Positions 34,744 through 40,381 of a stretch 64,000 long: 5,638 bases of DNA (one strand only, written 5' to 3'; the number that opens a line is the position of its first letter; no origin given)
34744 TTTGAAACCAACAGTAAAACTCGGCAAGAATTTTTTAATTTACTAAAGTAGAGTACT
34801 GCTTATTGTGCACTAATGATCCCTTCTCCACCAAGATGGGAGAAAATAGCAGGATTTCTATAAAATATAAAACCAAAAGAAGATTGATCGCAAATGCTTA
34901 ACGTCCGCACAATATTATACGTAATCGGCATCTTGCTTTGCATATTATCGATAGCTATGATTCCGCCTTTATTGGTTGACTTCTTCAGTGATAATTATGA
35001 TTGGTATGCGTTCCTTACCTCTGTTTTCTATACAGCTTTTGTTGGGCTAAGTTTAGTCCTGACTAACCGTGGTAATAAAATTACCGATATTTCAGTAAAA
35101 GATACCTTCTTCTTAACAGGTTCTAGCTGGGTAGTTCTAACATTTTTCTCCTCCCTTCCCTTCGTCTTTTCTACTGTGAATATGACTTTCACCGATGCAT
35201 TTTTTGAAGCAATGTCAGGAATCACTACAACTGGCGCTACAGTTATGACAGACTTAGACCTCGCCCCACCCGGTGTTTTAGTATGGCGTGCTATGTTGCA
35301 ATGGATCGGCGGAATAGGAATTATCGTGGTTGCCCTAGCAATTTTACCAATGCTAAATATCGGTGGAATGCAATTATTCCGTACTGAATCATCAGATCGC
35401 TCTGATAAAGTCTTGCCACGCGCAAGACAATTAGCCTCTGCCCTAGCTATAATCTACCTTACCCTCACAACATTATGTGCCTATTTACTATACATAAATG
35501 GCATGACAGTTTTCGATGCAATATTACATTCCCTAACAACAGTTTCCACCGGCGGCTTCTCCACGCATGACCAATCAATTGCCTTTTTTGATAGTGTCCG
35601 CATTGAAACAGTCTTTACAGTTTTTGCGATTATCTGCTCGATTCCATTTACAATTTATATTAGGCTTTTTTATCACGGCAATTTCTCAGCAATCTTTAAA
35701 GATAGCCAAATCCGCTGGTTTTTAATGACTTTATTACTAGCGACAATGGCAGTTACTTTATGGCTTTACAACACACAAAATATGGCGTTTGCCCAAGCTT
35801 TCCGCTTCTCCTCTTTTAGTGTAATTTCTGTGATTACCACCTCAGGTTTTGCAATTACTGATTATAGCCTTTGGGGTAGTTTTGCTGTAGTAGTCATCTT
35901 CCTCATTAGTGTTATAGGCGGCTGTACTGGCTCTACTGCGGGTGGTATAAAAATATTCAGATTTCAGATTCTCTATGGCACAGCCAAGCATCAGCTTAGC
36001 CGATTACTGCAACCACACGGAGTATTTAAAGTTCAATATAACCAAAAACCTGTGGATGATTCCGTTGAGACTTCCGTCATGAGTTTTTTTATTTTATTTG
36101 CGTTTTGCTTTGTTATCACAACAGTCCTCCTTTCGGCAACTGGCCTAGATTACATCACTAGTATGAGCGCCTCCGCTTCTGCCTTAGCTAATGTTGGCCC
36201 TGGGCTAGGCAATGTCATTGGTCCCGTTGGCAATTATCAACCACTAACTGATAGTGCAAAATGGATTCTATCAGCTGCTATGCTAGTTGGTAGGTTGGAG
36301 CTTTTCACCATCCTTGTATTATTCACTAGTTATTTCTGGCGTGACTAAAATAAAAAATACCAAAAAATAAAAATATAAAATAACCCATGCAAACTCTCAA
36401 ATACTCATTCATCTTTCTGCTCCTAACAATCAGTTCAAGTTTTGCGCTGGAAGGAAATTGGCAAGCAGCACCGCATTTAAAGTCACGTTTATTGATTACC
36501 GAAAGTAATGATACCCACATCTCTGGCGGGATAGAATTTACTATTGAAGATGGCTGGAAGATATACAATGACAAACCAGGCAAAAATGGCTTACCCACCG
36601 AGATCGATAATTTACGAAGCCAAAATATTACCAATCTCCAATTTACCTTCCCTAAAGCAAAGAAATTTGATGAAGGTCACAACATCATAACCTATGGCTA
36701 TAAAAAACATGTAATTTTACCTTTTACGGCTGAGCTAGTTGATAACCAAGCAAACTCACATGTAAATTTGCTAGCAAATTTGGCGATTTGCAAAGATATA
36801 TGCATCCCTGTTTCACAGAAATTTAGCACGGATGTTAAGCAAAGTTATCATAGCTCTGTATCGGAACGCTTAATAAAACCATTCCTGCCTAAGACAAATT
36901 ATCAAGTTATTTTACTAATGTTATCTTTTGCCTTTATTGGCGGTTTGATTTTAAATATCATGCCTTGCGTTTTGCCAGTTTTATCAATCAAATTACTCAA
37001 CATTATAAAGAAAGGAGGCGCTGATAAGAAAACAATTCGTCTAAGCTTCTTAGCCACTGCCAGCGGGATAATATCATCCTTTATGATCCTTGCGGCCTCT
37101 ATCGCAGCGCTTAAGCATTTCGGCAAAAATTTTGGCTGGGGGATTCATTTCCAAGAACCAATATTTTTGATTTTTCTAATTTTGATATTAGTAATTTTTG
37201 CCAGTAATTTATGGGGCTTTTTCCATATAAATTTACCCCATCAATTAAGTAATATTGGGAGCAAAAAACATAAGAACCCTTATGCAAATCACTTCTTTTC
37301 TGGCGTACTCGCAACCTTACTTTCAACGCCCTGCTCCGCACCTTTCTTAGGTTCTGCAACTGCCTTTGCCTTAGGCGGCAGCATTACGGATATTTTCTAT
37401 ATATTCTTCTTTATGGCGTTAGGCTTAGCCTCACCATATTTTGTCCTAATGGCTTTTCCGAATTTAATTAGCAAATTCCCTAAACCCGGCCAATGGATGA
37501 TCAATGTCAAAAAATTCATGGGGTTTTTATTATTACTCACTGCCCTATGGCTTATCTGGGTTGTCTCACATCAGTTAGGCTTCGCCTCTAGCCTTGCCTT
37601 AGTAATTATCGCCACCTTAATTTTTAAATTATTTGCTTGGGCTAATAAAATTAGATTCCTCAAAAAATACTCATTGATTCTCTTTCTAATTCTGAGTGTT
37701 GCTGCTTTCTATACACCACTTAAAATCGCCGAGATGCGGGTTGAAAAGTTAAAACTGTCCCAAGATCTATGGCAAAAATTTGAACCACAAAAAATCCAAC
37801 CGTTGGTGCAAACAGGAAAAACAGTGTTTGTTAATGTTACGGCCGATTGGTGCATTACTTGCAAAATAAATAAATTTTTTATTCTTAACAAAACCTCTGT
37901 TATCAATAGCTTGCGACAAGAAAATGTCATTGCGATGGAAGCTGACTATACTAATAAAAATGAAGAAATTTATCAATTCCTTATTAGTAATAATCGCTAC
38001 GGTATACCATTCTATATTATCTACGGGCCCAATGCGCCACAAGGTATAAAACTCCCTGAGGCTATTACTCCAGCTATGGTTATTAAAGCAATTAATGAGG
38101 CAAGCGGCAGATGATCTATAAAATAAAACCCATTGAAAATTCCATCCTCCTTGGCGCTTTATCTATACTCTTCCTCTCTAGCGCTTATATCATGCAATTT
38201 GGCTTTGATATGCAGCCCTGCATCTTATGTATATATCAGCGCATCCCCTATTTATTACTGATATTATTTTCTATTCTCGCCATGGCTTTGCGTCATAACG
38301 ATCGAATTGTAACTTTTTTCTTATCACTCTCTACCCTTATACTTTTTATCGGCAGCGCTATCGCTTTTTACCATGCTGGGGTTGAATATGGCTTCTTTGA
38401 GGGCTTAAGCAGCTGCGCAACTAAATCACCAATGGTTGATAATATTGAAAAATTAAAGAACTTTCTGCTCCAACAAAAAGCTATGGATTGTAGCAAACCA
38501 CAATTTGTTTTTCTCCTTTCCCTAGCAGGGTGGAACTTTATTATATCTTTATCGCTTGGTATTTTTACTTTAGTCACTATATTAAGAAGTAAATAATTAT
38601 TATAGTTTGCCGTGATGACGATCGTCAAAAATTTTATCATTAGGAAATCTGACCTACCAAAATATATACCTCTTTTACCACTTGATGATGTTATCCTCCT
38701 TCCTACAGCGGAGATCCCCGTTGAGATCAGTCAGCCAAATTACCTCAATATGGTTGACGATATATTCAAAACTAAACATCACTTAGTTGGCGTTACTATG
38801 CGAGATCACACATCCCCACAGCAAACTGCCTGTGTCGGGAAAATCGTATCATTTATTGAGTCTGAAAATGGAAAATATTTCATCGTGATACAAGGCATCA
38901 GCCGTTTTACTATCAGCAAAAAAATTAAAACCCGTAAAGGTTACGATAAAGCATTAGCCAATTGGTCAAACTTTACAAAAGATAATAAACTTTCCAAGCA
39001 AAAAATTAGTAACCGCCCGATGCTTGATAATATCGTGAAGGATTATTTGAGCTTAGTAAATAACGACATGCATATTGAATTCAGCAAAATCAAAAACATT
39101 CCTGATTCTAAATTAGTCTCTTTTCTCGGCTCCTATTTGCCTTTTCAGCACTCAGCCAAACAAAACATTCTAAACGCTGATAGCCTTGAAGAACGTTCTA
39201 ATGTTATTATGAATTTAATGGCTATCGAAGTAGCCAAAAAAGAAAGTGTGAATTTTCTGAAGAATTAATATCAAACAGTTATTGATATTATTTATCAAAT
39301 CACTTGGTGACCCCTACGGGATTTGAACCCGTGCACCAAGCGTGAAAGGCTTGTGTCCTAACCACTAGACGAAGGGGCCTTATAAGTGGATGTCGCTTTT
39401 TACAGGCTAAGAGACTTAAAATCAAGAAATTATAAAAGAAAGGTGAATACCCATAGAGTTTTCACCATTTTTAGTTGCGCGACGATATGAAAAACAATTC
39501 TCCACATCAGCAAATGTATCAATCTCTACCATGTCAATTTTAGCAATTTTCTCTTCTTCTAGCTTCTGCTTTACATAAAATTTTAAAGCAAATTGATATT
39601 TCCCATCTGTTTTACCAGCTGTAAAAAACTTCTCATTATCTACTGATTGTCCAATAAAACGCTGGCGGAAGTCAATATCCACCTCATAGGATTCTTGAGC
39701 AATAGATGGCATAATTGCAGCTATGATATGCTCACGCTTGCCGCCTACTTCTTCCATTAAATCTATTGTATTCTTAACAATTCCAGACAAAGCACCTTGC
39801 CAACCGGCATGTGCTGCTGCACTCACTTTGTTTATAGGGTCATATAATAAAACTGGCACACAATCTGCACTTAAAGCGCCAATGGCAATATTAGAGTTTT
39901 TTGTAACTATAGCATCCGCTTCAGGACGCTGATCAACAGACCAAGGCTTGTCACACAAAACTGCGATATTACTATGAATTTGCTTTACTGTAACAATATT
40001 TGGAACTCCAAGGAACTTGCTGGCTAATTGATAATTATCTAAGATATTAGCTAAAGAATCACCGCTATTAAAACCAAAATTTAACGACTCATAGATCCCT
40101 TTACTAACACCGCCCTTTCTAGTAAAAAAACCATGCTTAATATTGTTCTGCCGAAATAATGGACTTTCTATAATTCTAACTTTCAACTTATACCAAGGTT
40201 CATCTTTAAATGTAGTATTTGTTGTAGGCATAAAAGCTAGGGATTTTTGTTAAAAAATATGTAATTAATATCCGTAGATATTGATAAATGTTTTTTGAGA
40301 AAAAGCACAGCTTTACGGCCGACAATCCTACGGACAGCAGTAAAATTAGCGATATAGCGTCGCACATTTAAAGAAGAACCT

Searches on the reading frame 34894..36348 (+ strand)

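Call 40: search_protein_families(library=pfam, proteins=[window:34894-36348:+], max_evalue=0.0001)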
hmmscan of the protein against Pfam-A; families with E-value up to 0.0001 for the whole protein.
window:34894-36348:+ (484 aa): 1 family
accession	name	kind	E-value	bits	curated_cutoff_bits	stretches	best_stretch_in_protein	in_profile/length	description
PF02386.22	TrkH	-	1.7e-70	238.3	27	1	42-478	8-491/502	Cation transport protein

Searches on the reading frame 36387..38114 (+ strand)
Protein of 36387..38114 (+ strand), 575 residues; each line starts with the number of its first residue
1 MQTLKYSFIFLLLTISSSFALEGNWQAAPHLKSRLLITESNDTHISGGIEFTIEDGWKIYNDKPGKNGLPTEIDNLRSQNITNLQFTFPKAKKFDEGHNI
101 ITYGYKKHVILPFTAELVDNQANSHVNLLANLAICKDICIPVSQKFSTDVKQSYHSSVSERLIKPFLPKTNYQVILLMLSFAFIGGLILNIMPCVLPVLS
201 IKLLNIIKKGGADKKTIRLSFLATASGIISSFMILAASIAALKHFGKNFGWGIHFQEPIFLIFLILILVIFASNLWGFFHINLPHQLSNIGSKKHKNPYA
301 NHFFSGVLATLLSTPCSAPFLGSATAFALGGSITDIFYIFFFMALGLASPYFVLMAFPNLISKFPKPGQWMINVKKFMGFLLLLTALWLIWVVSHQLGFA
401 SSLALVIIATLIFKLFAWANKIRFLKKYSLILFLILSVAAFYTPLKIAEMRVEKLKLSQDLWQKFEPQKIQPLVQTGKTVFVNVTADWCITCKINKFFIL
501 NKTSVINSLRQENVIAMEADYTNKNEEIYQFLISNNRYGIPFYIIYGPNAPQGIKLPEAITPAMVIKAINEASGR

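Call 40: search_protein_families(library=pfam, proteins=[window:36387-38114:+], max_evalue=0.0001)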
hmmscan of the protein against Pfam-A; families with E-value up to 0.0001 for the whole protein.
window:36387-38114:+ (575 aa): 3 families
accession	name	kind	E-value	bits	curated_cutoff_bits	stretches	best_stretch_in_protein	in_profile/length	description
PF02683.22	DsbD_TM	-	1.8e-22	80.1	27.1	1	177-390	3-215/219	Cytochrome C biogenesis protein transmembrane domain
PF11412.14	DsbD_N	-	4.8e-14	52.8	25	1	42-148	17-116/119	Thiol:disulfide interchange protein DsbD, N-terminal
PF13899.12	Thioredoxin_7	-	7.1e-12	45.7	27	1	466-548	6-83/83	Thioredoxin-like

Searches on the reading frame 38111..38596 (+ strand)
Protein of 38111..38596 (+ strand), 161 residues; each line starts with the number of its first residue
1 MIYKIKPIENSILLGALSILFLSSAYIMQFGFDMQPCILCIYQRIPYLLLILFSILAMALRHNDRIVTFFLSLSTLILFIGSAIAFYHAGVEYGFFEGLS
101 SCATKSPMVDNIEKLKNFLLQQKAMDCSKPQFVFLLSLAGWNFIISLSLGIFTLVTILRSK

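Call 40: search_protein_families(library=pfam, proteins=[window:38111-38596:+], max_evalue=0.0001)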
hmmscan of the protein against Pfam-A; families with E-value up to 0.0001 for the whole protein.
window:38111-38596:+ (161 aa): 1 family
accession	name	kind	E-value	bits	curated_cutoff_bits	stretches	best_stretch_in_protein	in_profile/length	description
PF02600.21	DsbB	-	1.5e-27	97.2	22.1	1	12-155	6-147/148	Disulfide bond formation protein DsbB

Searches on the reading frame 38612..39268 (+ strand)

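Call 40: search_protein_families(library=pfam, proteins=[window:38612-39268:+], max_evalue=0.0001)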
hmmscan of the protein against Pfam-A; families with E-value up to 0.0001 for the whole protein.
window:38612-39268:+ (218 aa): 1 family
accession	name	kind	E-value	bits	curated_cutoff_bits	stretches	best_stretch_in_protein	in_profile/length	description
PF02190.22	LON_substr_bdg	-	1.2e-24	87.8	28.7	1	19-203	2-198/200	ATP-dependent protease La (LON) substrate-binding domain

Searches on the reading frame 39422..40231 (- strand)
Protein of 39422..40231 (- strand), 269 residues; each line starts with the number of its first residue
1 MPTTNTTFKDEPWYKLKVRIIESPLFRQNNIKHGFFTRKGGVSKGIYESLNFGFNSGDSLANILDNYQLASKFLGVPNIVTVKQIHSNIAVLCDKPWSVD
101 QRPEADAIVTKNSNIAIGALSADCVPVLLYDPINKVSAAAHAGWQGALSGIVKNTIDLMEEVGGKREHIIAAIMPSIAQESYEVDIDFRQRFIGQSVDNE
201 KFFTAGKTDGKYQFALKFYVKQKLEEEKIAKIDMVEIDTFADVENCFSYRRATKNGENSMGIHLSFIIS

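Call 40: search_protein_families(library=pfam, proteins=[window:39422-40231:-], max_evalue=0.0001)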
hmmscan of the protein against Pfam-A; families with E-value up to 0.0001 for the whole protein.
window:39422-40231:- (269 aa): 1 family
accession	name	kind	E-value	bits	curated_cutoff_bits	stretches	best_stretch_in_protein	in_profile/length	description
PF02578.20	Cu-oxidase_4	-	3.2e-60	204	22.9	1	36-258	1-233/238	Multi-copper polyphenol oxidoreductase laccase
